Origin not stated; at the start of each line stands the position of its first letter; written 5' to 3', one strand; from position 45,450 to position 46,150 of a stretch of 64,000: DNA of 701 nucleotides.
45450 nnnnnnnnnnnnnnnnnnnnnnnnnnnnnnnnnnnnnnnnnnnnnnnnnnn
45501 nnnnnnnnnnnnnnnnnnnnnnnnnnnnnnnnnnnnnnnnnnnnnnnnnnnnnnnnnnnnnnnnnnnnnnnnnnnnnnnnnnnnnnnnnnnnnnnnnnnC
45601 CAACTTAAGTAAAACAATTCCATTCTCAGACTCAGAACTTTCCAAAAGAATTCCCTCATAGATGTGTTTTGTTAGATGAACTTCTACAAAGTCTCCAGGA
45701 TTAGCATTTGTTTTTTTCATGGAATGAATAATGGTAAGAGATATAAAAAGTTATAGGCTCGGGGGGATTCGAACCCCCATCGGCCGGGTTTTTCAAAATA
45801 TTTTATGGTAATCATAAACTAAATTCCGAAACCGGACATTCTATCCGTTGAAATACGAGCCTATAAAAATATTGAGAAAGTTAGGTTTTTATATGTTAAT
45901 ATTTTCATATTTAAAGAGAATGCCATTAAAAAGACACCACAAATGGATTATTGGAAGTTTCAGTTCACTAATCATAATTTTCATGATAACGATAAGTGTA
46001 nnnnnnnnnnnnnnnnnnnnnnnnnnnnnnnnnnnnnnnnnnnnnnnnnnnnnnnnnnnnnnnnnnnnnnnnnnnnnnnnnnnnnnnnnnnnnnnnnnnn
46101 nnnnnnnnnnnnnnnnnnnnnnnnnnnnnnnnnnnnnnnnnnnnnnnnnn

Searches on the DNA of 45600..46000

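Call 7: search_rna_families(source=window, start=45600, end=46000, threshold=evalue, show_alignments=2)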
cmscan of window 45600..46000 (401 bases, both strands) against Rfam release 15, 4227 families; matches with E-value up to 1: 3.
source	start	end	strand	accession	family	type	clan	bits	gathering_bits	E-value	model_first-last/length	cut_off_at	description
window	45754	45862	-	RF00005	tRNA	Gene; tRNA;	CL00001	45.6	29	1e-08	1-71/71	no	tRNA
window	45649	45725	-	RF01279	snoR53Y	Gene; snRNA; snoRNA; CD-box;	CL00080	19.7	43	0.44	1-76/76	no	Small nucleolar RNA snoR53Y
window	45762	45778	+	RF04351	Plastid-psbl-rps4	Cis-reg;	-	18.3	68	0.27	9-25/53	no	Plastid-psbl-rps4 3UTR RNA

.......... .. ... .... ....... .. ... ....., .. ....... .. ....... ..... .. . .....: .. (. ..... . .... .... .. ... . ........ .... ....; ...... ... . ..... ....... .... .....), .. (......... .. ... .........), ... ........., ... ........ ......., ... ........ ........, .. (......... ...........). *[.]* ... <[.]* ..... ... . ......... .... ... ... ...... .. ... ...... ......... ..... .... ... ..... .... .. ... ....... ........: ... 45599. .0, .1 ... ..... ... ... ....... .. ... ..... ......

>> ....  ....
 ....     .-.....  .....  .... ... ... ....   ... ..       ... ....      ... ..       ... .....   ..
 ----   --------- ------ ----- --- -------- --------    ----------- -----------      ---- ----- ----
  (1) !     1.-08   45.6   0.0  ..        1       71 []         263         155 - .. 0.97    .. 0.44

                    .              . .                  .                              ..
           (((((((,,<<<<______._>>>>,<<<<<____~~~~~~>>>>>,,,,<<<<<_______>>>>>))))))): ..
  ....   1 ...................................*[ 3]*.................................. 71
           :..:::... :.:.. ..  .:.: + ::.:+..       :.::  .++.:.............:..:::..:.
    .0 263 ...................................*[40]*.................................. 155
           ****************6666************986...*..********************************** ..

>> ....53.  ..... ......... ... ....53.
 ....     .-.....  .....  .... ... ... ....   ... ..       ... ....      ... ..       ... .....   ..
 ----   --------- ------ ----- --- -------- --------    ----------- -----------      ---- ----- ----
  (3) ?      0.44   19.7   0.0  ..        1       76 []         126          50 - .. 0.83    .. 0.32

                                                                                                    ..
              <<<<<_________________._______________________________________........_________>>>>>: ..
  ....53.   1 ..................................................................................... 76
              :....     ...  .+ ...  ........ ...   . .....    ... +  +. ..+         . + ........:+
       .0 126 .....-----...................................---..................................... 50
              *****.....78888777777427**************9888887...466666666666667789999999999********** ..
